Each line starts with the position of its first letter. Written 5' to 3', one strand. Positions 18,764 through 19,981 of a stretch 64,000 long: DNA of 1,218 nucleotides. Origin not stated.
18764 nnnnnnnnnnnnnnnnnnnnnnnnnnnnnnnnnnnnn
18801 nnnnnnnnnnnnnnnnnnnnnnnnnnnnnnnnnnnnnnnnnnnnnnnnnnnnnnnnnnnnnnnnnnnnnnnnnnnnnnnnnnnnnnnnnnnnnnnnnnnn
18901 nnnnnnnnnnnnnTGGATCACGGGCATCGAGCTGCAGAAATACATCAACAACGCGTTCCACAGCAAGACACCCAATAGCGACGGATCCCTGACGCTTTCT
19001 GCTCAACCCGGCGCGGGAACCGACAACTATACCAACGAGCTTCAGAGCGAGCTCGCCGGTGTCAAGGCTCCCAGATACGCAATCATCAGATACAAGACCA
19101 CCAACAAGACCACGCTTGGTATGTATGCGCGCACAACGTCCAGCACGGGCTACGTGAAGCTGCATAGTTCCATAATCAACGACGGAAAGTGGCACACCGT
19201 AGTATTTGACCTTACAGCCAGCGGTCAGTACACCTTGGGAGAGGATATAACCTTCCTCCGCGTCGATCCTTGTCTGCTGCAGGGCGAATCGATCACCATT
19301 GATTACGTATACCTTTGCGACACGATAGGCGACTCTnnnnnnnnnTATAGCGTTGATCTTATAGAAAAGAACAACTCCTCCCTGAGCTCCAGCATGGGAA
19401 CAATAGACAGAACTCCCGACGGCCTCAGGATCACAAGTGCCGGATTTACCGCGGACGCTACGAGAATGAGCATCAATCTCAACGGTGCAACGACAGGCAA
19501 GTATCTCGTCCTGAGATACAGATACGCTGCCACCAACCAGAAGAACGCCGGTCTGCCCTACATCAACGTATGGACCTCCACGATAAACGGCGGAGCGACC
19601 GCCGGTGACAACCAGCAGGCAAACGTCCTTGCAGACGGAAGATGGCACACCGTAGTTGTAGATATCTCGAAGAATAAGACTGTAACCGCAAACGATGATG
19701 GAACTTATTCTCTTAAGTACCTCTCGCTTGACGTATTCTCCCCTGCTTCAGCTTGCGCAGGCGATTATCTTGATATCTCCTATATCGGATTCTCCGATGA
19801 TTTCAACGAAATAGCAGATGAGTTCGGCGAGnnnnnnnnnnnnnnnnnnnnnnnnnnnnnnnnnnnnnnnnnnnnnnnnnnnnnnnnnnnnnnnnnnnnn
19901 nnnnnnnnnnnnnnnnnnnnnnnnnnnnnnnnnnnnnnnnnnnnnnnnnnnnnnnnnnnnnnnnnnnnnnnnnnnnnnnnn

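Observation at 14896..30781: Three tandem, independently transcribed giant secreted paralogues (1758/1548/1691 aa) with no recognisable anchor or known domain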

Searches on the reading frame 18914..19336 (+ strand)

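Call 52: search_protein_families(library=pfam, proteins=[window:18914-19336:+], max_evalue=10)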
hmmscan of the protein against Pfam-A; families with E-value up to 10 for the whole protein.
window:18914-19336:+ (141 aa): 2 families
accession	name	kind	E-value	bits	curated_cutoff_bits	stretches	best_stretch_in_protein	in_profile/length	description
PF02210.31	Laminin_G_2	-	0.12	13.2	22.9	1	81-103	43-64/126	Laminin G domain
PF00241.25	Cofilin_ADF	-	0.2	11.8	22.4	1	26-66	29-66/125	Cofilin/tropomyosin-type actin-binding protein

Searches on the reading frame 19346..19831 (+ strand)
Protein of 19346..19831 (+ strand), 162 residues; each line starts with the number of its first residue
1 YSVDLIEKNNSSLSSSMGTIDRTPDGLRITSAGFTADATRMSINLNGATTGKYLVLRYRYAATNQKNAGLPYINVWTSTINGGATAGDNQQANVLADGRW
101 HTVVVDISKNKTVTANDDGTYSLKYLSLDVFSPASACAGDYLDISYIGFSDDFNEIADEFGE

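Call 52: search_protein_families(library=pfam, proteins=[window:19346-19831:+], max_evalue=10)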
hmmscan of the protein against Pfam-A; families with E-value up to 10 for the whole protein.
window:19346-19831:+ (162 aa): 4 families
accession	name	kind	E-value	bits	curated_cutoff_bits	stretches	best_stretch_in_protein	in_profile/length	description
PF02210.31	Laminin_G_2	-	0.021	15.7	22.9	1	90-119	45-74/126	Laminin G domain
PF03944.20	Endotoxin_C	-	0.067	14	21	1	38-120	39-117/142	delta endotoxin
PF13715.12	CarbopepD_reg_2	-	0.087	13.3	32.2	1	103-126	19-41/88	CarboxypepD_reg-like domain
PF00054.30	Laminin_G_1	-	0.12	13.1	24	1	90-113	45-68/131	Laminin G domain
